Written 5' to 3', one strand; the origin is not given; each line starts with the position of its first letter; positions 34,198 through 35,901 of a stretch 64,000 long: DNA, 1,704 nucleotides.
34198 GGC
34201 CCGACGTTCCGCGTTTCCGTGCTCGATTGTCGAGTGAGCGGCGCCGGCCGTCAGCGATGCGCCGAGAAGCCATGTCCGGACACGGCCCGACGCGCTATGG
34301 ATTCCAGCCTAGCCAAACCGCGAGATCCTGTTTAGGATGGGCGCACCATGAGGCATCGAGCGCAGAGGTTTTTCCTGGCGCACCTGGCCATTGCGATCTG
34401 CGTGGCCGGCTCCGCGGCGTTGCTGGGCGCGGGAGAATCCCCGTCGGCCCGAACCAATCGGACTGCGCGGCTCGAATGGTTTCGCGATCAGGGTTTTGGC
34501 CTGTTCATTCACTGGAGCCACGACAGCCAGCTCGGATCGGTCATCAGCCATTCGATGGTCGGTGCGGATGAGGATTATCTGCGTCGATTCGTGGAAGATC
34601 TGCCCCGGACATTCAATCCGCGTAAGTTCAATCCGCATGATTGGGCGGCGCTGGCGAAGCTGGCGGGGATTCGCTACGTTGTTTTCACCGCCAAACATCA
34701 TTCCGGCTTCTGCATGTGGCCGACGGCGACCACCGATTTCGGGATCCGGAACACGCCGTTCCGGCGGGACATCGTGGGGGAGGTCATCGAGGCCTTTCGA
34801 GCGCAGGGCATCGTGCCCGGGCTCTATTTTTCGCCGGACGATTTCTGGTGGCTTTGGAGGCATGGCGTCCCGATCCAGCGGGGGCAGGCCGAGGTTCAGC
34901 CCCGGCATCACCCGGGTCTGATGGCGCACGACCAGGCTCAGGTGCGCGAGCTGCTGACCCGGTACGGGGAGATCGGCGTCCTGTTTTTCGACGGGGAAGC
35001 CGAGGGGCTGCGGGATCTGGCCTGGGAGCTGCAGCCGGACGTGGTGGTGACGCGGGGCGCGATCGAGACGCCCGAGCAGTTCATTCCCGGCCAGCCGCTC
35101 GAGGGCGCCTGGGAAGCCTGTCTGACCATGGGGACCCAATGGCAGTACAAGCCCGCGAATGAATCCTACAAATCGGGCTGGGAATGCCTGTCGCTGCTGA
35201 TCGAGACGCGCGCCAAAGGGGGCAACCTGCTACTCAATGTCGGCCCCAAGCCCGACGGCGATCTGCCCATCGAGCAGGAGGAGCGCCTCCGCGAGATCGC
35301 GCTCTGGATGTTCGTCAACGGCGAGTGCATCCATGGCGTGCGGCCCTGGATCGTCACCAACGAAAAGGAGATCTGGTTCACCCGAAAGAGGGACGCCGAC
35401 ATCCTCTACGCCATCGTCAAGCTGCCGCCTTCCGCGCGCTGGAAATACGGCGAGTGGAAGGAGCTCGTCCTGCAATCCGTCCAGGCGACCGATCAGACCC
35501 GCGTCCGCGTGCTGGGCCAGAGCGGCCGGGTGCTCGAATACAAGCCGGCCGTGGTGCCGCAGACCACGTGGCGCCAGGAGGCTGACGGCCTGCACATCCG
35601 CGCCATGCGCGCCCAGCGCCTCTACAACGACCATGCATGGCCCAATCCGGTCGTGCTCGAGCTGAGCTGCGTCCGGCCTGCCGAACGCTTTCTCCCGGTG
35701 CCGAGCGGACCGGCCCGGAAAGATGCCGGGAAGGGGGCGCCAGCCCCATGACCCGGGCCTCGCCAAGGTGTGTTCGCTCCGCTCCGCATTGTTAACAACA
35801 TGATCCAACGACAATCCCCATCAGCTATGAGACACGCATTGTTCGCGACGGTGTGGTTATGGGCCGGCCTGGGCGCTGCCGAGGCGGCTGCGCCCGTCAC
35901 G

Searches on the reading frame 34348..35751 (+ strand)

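Call 51: search_protein_families(library=pfam, proteins=[window:34348-35751:+], max_evalue=0.0001)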
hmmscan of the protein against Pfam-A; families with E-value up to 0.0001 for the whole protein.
window:34348-35751:+ (467 aa): 1 family
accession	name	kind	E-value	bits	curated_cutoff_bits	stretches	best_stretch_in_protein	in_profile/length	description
PF01120.23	Alpha_L_fucos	-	1.6e-64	219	25.2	1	36-326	21-345/345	Alpha-L-fucosidase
